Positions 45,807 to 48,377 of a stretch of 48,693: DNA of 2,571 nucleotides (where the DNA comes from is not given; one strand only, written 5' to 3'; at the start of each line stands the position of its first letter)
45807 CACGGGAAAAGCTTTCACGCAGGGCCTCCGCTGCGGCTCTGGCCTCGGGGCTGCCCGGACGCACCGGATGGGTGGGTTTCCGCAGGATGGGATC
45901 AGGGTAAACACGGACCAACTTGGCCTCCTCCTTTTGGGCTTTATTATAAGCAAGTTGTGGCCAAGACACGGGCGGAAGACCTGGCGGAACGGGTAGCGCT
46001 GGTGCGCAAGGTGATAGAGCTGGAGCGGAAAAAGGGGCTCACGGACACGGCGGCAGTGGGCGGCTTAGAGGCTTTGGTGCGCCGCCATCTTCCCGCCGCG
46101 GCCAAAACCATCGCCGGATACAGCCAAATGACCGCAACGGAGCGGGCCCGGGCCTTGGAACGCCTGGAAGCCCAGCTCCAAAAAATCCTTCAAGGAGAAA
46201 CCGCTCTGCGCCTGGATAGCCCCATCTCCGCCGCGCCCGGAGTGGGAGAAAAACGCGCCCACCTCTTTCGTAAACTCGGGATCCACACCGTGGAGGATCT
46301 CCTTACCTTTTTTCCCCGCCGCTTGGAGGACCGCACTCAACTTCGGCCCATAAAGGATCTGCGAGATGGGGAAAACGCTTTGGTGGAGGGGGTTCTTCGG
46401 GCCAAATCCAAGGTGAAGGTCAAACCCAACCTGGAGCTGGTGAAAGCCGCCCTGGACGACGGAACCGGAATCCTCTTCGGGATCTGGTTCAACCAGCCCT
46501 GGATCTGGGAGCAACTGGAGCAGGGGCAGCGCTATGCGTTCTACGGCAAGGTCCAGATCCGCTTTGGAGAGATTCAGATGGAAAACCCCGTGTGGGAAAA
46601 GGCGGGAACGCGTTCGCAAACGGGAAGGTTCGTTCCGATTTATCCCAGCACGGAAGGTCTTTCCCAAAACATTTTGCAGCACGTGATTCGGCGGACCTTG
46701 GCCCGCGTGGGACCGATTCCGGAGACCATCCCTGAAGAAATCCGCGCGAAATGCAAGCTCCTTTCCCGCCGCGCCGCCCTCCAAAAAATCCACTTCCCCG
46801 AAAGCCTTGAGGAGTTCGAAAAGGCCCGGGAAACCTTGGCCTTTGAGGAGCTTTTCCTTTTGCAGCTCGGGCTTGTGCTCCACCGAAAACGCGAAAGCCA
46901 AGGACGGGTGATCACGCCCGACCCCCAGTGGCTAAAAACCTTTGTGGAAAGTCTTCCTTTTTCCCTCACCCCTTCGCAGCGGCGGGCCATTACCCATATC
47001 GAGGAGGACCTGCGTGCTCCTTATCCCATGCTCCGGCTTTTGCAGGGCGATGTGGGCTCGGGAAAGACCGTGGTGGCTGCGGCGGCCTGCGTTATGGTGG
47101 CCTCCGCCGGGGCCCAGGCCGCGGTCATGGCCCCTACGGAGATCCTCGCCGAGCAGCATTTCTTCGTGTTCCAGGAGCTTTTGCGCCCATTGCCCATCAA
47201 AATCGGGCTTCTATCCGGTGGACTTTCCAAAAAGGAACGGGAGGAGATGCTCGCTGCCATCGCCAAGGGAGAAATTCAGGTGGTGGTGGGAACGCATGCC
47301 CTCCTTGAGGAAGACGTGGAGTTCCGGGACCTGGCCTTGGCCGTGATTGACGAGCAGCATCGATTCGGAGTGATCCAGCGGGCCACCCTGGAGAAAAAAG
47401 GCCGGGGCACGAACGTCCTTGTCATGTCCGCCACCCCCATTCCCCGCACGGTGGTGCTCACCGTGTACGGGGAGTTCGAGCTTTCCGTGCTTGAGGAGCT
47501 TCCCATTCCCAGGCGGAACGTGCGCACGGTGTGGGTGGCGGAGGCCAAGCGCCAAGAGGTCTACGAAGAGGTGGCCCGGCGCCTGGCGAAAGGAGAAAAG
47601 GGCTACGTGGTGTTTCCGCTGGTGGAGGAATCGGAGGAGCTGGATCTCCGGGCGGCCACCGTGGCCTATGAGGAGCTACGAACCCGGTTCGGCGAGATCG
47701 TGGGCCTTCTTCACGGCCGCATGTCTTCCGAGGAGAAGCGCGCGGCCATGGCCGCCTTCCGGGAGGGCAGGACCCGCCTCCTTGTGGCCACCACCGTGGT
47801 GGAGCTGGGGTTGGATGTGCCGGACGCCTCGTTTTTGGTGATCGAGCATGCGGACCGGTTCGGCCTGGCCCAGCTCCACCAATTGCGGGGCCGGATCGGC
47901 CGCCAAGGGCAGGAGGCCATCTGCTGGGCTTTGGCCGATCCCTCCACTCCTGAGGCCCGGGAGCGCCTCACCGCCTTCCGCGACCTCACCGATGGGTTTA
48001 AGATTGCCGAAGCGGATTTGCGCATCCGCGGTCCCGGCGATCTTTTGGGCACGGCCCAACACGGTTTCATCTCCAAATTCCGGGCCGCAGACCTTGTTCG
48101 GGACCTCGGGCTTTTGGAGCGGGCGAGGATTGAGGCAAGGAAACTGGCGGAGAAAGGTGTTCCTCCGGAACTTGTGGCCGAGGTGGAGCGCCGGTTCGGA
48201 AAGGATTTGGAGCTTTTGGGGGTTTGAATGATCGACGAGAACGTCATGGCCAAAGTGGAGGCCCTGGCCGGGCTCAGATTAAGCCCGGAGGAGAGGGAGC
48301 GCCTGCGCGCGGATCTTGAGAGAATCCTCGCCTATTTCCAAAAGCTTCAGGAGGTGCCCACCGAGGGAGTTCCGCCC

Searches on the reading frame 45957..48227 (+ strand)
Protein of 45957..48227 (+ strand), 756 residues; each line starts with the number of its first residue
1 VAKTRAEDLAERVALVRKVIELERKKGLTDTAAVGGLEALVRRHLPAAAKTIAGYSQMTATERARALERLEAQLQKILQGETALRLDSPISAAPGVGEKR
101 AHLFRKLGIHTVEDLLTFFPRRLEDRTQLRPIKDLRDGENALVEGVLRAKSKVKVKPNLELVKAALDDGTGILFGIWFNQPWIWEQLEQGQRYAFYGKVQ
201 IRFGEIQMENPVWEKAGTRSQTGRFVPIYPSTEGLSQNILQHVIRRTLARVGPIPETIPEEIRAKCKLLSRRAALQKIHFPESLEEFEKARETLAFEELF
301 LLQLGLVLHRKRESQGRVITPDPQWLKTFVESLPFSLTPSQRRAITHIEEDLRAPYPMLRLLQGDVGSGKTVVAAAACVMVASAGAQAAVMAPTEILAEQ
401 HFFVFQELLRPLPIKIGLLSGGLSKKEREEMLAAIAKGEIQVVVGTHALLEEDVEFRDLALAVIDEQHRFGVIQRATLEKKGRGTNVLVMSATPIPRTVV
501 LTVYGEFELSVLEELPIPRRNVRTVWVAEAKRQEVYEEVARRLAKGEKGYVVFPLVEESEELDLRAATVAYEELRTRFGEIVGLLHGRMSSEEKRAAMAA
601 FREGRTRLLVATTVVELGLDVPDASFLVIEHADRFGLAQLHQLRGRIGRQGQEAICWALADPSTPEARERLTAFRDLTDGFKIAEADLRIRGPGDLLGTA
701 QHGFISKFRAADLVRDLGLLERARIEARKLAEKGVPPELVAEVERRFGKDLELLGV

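Call 46: list_cluster_members(proteins=[P0056, P0088, P0106, P0062, L052:984-1637:+, L052:4826-5917:-, L011:10746-11432:+, window:45957-48227:+, window:48228-48515:+])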
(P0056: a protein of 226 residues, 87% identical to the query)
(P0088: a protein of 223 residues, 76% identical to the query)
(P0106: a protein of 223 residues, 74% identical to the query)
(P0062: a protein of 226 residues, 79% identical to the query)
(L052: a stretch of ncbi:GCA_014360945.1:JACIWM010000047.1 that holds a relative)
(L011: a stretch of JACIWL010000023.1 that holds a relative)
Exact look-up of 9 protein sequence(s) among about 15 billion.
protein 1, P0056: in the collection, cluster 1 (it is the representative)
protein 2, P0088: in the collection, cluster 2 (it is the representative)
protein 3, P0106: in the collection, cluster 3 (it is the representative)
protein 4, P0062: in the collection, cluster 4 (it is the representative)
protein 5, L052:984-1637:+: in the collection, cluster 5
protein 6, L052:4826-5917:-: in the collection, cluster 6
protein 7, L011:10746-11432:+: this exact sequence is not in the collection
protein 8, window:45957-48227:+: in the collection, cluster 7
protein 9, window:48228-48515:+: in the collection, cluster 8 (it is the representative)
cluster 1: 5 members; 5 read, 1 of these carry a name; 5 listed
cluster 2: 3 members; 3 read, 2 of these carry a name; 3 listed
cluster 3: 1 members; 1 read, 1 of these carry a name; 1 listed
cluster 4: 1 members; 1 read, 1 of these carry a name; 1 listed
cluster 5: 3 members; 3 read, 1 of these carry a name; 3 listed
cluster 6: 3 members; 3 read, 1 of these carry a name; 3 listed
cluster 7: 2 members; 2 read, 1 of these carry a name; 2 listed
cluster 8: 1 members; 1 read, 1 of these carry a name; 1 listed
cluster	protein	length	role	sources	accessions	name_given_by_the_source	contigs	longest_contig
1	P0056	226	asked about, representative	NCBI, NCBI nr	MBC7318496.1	zinc metallopeptidase [Candidatus Bipolaricaulota bacterium]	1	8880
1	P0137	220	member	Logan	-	-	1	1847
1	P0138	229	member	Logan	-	-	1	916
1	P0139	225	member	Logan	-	-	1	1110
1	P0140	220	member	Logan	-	-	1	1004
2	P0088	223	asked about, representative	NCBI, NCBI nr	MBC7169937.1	zinc metallopeptidase [Candidatus Bipolaricaulota bacterium]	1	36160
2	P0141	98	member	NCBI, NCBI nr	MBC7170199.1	zinc metallopeptidase, partial [Candidatus Bipolaricaulota bacterium] | zinc metallopeptidase [Candidatus Bipolaricaulota bacterium]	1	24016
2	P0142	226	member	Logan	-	-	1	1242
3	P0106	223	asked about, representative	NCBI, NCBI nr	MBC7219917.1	zinc metallopeptidase [Candidatus Bipolaricaulota bacterium]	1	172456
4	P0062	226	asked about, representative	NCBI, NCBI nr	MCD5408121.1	zinc metallopeptidase [Candidatus Bipolaricaulota bacterium]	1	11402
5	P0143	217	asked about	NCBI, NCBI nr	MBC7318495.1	ribulose-phosphate 3-epimerase [Candidatus Bipolaricaulota bacterium]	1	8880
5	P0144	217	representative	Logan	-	-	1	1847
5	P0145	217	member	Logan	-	-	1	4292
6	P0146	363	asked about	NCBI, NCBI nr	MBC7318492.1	cell division protein FtsZ [Candidatus Bipolaricaulota bacterium]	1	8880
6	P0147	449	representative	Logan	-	-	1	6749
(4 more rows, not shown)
